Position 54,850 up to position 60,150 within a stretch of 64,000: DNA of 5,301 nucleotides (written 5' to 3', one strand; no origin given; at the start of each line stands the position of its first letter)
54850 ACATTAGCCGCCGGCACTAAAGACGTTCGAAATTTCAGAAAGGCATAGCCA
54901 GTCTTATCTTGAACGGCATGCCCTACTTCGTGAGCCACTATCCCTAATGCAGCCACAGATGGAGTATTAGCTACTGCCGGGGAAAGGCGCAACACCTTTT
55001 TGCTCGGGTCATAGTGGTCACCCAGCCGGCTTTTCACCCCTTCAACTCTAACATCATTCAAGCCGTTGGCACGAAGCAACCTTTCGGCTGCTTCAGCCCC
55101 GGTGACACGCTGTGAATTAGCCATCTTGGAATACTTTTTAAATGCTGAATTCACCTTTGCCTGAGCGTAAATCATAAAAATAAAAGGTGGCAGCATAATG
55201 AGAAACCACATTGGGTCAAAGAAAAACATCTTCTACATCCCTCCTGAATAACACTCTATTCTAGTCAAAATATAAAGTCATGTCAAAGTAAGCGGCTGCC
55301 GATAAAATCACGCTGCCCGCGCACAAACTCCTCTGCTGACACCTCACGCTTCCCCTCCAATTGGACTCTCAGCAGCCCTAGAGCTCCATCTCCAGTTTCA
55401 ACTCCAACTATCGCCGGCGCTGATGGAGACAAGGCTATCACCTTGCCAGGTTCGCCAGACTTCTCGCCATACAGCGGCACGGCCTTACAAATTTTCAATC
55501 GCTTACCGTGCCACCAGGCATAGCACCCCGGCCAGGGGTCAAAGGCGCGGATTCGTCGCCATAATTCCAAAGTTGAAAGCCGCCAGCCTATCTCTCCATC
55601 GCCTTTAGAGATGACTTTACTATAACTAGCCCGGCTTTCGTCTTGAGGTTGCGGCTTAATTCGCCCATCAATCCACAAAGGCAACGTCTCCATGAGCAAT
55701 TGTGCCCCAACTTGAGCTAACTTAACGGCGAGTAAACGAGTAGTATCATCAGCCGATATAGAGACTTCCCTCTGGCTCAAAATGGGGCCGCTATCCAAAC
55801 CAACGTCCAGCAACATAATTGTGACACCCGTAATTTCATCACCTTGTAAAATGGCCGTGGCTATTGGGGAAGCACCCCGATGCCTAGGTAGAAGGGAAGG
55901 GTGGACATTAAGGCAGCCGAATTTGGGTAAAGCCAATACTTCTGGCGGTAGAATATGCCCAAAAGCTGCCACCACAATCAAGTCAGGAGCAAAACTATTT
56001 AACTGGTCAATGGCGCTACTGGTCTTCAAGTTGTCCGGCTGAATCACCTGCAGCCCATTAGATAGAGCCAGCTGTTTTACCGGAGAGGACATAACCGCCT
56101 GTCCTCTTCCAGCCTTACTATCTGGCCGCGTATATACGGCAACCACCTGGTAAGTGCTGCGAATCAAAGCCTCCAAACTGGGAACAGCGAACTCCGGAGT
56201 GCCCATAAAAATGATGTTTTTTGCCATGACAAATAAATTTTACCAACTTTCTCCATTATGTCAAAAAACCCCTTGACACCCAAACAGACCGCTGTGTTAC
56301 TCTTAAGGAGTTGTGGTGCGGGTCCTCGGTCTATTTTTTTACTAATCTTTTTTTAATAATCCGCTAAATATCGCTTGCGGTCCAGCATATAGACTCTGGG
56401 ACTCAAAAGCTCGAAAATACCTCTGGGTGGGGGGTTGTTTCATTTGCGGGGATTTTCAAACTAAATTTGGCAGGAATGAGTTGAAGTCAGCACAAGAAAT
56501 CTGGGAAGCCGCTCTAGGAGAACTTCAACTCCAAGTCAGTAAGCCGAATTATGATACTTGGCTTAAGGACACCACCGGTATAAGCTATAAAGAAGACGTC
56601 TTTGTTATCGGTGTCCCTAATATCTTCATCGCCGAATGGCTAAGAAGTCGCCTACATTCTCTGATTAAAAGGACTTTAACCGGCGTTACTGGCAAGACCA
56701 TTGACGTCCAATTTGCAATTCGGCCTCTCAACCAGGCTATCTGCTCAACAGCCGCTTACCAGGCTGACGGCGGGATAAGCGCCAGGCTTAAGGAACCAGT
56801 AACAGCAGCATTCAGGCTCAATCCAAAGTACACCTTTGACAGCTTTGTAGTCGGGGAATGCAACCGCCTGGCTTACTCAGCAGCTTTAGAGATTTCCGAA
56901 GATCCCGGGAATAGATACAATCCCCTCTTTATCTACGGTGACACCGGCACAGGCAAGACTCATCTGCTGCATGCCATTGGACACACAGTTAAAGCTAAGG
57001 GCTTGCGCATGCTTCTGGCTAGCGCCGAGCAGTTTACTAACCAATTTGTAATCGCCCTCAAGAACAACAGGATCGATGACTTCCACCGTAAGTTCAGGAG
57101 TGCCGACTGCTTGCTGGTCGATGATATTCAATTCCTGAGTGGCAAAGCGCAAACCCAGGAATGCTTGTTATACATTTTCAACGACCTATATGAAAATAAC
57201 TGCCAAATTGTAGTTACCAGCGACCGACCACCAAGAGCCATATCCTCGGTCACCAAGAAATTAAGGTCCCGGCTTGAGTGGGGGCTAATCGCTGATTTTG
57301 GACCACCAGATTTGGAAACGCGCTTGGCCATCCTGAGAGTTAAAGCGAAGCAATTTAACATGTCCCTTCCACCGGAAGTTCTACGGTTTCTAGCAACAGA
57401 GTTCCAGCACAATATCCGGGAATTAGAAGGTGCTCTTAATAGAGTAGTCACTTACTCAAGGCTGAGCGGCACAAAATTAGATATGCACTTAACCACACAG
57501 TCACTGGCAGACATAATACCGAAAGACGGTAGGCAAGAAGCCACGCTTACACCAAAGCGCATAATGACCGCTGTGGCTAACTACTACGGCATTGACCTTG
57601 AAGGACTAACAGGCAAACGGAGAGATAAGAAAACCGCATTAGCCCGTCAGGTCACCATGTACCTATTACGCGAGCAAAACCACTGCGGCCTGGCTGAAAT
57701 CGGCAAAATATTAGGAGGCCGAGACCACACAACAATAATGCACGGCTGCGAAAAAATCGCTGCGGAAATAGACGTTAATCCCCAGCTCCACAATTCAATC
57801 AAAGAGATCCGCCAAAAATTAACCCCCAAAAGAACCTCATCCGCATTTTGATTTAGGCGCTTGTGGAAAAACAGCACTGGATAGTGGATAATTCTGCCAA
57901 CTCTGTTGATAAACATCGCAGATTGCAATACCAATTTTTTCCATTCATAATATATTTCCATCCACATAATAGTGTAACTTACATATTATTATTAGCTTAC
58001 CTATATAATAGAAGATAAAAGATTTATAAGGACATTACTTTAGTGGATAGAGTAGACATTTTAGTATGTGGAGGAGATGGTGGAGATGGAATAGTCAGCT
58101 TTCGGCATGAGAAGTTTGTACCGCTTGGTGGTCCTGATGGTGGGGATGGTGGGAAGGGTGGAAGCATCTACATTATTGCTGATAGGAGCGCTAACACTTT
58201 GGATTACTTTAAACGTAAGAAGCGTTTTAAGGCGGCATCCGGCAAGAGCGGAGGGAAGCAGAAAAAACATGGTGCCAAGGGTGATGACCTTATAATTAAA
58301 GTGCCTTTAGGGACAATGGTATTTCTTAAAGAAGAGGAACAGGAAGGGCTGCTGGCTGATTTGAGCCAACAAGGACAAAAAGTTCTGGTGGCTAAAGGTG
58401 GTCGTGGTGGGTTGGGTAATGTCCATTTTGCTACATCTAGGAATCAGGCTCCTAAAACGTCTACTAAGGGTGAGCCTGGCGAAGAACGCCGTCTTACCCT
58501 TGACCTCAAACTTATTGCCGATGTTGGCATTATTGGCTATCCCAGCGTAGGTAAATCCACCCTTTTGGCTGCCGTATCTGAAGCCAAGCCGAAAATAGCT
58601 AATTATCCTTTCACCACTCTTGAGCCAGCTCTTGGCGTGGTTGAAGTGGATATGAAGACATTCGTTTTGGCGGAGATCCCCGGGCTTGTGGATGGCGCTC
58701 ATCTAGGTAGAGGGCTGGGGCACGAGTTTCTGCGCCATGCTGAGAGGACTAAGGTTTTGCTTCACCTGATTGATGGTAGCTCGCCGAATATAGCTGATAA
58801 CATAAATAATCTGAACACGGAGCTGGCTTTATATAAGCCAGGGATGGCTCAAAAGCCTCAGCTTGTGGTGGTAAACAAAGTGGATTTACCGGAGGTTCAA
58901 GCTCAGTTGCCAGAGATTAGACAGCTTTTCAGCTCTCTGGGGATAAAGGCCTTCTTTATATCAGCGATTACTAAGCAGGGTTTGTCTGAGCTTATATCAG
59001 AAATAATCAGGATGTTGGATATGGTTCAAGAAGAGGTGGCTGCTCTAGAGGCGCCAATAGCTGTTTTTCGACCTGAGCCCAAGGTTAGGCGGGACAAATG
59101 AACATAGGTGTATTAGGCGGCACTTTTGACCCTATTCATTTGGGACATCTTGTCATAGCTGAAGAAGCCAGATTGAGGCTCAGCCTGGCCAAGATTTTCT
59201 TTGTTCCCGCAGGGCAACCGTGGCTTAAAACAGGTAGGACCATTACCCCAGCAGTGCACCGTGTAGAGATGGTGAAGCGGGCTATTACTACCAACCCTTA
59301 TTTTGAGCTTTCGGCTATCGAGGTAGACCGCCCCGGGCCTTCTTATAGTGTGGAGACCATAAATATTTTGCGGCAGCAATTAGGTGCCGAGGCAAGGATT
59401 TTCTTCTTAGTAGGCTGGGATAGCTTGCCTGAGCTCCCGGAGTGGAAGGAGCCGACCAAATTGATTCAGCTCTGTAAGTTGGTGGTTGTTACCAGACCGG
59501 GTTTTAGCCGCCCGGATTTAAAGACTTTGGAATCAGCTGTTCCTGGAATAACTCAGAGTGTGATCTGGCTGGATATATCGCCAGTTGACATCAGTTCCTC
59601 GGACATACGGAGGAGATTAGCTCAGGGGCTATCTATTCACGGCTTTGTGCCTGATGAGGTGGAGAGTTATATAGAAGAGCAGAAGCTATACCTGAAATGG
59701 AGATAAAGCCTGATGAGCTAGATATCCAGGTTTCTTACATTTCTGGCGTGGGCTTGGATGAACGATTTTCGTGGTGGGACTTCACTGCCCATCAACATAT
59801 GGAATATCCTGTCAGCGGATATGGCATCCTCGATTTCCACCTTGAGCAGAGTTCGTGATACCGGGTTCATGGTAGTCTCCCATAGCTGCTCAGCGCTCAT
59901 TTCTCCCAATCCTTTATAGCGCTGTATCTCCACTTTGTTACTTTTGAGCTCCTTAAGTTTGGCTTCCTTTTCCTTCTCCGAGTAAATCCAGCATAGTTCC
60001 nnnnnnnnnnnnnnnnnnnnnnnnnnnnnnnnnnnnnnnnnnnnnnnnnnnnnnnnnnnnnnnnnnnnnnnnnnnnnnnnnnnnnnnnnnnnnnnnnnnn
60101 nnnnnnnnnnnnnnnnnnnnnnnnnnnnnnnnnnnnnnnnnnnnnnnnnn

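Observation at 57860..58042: Candidate oriC between dnaA and obg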

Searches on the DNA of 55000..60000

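Call 25: search_rna_families(source=window, start=55000, end=60000, threshold=evalue, max_evalue=1)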
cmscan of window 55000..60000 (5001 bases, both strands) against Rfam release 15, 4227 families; matches with E-value up to 1: 2.
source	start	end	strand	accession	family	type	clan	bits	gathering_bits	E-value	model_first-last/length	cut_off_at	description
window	56934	56999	-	RF02674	AsdA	Gene; antisense;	-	21.7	52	0.39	1-81/81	no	antisense RNA of dnaA mRNA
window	56561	56630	+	RF01059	mir-598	Gene; miRNA;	-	21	69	0.84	1-80/80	no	mir-598 microRNA precursor family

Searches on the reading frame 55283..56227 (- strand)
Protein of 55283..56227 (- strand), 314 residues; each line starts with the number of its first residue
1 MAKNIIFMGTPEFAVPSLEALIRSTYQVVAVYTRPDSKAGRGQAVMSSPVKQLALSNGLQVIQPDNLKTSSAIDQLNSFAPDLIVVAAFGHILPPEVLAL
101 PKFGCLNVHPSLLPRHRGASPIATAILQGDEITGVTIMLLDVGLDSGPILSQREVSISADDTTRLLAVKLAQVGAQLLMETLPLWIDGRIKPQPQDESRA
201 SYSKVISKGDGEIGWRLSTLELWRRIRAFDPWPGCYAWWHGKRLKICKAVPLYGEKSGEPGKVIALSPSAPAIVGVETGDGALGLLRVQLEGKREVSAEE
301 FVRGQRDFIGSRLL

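Call 5: search_protein_families(library=ncbifam, proteins=[window:55283-56227:-])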
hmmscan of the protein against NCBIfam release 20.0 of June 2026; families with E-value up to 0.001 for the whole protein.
window:55283-56227:- (314 aa): 7 families
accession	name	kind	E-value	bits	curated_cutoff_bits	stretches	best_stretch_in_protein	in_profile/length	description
TIGR00460.1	fmt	equivalog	1.6e-90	303.4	201.5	1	4-307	2-306/315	methionyl-tRNA formyltransferase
NF005998.1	PRK08125.1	equivalog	5e-48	164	777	1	11-293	9-284/649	bifunctional UDP-4-amino-4-deoxy-L-arabinose formyltransferase/UDP-glucuronic acid oxidase ArnA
NF005414.0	PRK06988.1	equivalog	4.6e-43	147.4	316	1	3-302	3-302/311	formyltransferase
TIGR00639.1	PurN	equivalog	2.4e-18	66.4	150.1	1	73-187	72-186/192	phosphoribosylglycinamide formyltransferase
NF004684.0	PRK06027.1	subfamily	1.7e-13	50.9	223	1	71-189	156-274/286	formyltetrahydrofolate deformylase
TIGR00655.1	PurU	equivalog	9.8e-12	45.1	285.95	1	71-185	151-265/280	formyltetrahydrofolate deformylase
NF005755.0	PRK07579.1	equivalog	1.2e-10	41.7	238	1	104-189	87-171/245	dTDP-4-amino-4,6-dideoxyglucose formyltransferase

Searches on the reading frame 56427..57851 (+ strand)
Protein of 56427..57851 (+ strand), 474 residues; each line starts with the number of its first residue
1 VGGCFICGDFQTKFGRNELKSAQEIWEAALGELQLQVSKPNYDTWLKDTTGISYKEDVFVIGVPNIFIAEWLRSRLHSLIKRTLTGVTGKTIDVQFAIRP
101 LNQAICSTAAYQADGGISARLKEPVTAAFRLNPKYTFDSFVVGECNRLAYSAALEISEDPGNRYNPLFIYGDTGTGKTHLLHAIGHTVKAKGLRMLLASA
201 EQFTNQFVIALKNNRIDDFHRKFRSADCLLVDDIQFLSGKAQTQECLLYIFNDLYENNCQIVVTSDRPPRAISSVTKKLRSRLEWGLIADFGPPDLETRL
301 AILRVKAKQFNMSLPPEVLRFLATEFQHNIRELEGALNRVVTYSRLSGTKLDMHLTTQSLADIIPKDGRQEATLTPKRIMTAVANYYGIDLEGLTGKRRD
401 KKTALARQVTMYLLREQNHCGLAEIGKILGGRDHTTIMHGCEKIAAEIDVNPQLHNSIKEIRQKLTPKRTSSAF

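Call 5: search_protein_families(library=ncbifam, proteins=[window:56427-57851:+])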
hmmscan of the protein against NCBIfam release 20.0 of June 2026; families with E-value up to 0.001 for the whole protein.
window:56427-57851:+ (474 aa): 22 families
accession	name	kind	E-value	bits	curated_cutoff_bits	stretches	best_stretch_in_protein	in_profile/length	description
TIGR00362.1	DnaA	equivalog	5.1e-145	483.9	343.9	1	26-465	1-437/437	chromosomal replication initiator protein DnaA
NF001154.0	PRK00149.3-3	equivalog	3.1e-91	306.7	410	1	36-465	21-458/462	chromosomal replication initiator protein DnaA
NF009087.0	PRK12422.1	equivalog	9.3e-67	226.1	657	1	37-468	15-446/455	chromosomal replication initiator protein DnaA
TIGR03420.1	DnaA_homol_Hda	equivalog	4.4e-35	121.3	194.8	1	129-352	6-217/226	DnaA regulatory inactivator Hda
NF005982.0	PRK08084.1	equivalog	3.9e-20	72.4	268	1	134-351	18-224/235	DnaA inactivator Hda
NF038214.1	IS21_help_AAA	equivalog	1e-16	61.4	200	1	165-268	91-193/232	IS21-like element helper ATPase IstB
NF005206.0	PRK06672.1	equivalog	6.1e-11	41.9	416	1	21-99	190-267/341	hypothetical protein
NF005304.0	PRK06835.1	equivalog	1.4e-10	40.8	215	1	163-283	182-305/330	ATP-binding protein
NF006485.0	PRK08903.1-5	equivalog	3.9e-10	39.7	289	1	166-362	40-227/233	DnaA regulatory inactivator Hda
NF006505.0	PRK08939.1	equivalog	1.6e-09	37.5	228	1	160-234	152-226/306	primosomal protein DnaI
NF005992.0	PRK08116.1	subfamily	1.1e-08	34.6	189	1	134-275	81-228/269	hypothetical protein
NF005098.0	PRK06526.1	subfamily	4.9e-08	32.7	296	1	167-268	112-212/266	transposase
NF006616.1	PRK09183.1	subfamily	5.1e-08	32.5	300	1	164-266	100-202/253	IS21-like element helper ATPase IstB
NF006038.0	PRK08181.1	subfamily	1.3e-07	31.2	317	1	128-268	69-210/271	transposase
NF006571.0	PRK09087.1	equivalog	6.4e-06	26.1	297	1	125-333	9-193/228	DnaA regulatory inactivator HdaA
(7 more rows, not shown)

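Call 7: find_related_loci(query=window:56427-57851:+, collection=genome_contigs, flank=6000)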
Query window:56427-57851:+ (474 aa) in genome_contigs; peptide patterns used: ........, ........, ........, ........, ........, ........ (x = any residue, [..] = any of these).
146 stretches matched a pattern; 116 encode a relative of the query (tblastn E <= 1e-3); the best 80 are kept; 80 distinct loci.
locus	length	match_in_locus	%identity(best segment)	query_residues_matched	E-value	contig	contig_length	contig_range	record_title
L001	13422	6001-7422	84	3-474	0e+0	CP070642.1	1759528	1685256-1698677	MAG: Chloroflexota bacterium isolate bin905 chromosome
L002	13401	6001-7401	84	3-467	0e+0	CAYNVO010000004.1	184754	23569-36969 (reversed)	MAG TPA_asm: uncultured Dehalococcoidales bacterium isolate SRP178699_co1_561 genome assembly, contig: NODE_17_length_18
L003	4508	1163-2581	83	3-473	0e+0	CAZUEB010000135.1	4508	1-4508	MAG TPA_asm: uncultured Dehalococcoidales bacterium isolate SRP098346_co1_299 genome assembly, contig: NODE_29763_length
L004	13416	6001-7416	82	3-473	0e+0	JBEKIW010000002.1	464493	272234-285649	MAG: Dehalococcoidia bacterium isolate SPRUCE 309 SPRUCE_309_2, whole genome shotgun sequence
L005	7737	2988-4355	84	14-469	0e+0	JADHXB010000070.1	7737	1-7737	MAG: Dehalococcoidia bacterium isolate BS750m-G42 BS-750m-C19029, whole genome shotgun sequence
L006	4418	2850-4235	78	12-473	0e+0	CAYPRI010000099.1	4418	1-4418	MAG TPA_asm: uncultured Dehalococcoidales bacterium isolate SRP098346_co1_420 genome assembly, contig: NODE_30657_length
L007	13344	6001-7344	81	20-470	0e+0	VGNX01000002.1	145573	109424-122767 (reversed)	MAG: Chloroflexi bacterium isolate M_DeepCast_200m_m2_208 M_DeepCast_200m_m2_208_Ga0194113_10000026, whole genome shotgu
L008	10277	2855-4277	83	2-473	0e+0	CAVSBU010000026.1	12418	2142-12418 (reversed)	MAG: uncultured Chloroflexia bacterium isolate MFD04408.bin.2.15 genome assembly, contig: contig_59179, whole genome sho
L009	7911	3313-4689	67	16-474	0e+0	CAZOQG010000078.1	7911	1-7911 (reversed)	MAG TPA_asm: uncultured Dehalococcoidales bacterium isolate SRP178699_co3_448 genome assembly, contig: NODE_7326_length_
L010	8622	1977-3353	68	16-474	0e+0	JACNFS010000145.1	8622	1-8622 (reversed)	MAG: Dehalococcoidia bacterium isolate NIOZ-UU108 NIOZ-UU_NODE_10253_length_8622_cov_20.5138, whole genome shotgun seque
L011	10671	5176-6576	64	2-469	0e+0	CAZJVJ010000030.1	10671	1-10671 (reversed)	MAG TPA_asm: uncultured Dehalococcoidales bacterium isolate binchicken_co40_102 genome assembly, contig: NODE_2969_lengt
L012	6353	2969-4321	67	24-474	0e+0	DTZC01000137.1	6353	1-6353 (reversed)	MAG TPA_asm: Dehalococcoidia bacterium isolate UWMA-0237 k99_2394529, whole genome shotgun sequence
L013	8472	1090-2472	64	2-469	0e+0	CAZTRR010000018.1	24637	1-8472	MAG TPA_asm: uncultured Dehalococcoidales bacterium isolate SRP068000_co2_18 genome assembly, contig: NODE_1248_length_2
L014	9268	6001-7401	74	4-470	0e+0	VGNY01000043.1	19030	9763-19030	MAG: Chloroflexi bacterium isolate M_DeepCast_200m_mx_194 M_DeepCast_200m_mx_194_Ga0194113_10004165, whole genome shotgu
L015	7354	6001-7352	84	2-453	0e+0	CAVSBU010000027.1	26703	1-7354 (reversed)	MAG: uncultured Chloroflexia bacterium isolate MFD04408.bin.2.15 genome assembly, contig: contig_59185, whole genome sho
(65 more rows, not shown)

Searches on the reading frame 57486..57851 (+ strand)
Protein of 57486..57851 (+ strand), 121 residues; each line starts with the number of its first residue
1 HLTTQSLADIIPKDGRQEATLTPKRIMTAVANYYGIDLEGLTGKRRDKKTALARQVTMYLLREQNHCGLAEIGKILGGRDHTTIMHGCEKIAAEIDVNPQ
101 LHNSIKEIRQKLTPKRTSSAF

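Call 39: search_solved_structures(query=window:57486-57851:+, show_alignments=2, max_evalue=0.00001)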
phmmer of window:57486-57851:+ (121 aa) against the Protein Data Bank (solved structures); distinct sequences matched with E-value up to 0.00001: 5.
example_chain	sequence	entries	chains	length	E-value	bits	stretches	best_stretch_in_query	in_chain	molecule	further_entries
8btg_A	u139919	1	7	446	8.7e-19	70.9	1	2-112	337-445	Chromosomal replication initiator protein DnaA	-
1j1v_A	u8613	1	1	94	2.2e-14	56.7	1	24-93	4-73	Chromosomal replication initiator protein dnaA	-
3pvp_A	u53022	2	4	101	9.8e-13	51.4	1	23-113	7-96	Chromosomal replication initiator protein dnaA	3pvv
2hcb_A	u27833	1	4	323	6.9e-11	45.4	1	25-94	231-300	Chromosomal replication initiator protein dnaA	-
1l8q_A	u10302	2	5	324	7e-11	45.4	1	25-94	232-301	Chromosomal replication initiator protein dnaA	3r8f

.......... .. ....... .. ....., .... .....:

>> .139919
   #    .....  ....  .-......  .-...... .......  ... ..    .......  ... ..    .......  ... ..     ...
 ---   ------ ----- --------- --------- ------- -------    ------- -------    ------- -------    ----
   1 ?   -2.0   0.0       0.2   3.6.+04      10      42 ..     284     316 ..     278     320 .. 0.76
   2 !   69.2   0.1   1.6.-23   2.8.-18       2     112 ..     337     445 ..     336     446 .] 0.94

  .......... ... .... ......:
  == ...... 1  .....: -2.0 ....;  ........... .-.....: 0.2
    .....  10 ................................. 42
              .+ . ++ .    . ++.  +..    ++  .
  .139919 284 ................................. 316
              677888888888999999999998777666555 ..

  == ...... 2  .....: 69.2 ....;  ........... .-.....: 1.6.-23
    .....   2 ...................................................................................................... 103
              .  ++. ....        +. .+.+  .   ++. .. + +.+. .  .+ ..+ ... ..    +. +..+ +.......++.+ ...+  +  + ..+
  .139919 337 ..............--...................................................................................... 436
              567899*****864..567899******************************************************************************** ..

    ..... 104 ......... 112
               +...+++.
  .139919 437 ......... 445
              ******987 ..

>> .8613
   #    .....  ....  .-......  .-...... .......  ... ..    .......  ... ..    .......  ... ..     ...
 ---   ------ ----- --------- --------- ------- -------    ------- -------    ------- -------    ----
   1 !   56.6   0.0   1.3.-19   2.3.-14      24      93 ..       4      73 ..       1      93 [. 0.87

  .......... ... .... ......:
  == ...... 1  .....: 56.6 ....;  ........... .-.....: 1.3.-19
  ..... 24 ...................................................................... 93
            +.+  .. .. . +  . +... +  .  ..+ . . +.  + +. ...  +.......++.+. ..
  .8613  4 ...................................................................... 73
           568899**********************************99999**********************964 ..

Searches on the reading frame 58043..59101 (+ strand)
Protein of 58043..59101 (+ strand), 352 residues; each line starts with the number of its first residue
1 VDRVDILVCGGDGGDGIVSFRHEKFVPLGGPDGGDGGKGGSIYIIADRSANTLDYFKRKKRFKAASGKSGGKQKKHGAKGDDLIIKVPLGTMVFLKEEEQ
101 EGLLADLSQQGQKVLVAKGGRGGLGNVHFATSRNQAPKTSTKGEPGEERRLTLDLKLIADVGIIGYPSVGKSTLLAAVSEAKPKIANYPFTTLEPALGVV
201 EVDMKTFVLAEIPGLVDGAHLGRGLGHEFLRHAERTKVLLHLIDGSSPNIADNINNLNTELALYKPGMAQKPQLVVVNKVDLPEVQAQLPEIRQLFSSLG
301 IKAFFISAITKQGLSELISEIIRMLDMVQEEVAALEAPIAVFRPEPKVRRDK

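Call 5: search_protein_families(library=ncbifam, proteins=[window:58043-59101:+])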
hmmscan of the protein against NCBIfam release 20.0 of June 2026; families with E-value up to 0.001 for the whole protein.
window:58043-59101:+ (352 aa): 22 families
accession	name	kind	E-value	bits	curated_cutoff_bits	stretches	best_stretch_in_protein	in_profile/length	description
NF008955.0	PRK12297.1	equivalog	3.7e-137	457.7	406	1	1-333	4-336/429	GTPase ObgE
TIGR02729.1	Obg_CgtA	equivalog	1.1e-127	425.6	280.25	1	1-325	2-328/329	Obg family GTPase CgtA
NF008956.1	PRK12299.1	equivalog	1.5e-126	421.8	300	1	1-325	3-325/327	GTPase ObgE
NF008954.1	PRK12296.1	equivalog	1.2e-107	360.3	377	1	1-347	5-361/470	GTPase ObgE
NF007171.0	PRK09602.1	subfamily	1.4e-22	80.2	387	2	160-205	4-49/397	YchF-related putative GTPase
TIGR03156.1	GTP_HflX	equivalog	1.9e-16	59.9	216.75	1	157-324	188-350/351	GTPase HflX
TIGR00092.1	TIGR00092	equivalog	1.8e-15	57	279.2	1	161-203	5-48/368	redox-regulated ATPase YchF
NF008280.0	PRK11058.1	equivalog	3.4e-15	55.8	441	1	145-324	187-360/426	ribosome rescue GTPase HflX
NF000908.1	PRK00089.1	equivalog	4.2e-15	55.8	237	1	161-326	6-168/291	GTPase Era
TIGR03594.1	GTPase_EngA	equivalog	1.1e-11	44.5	306.7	1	161-331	3-166/432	ribosome biogenesis GTPase Der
TIGR00231.1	small_GTP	domain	1.3e-11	44.5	42.5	1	160-318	5-159/164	GTP-binding protein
TIGR00437.1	feoB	equivalog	5e-11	42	315.65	1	165-323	1-152/594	ferrous iron transport protein B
TIGR03918.1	GTP_HydF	equivalog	7.5e-09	34.9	325.55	1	160-331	9-173/392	[FeFe] hydrogenase H-cluster maturation GTPase HydF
TIGR00436.1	era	equivalog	9.2e-09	35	116.25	1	161-324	3-162/270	GTPase Era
NF007071.0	PRK09518.1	equivalog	3e-08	32.7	953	1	159-248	445-539/706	bifunctional cytidylate kinase/GTPase Der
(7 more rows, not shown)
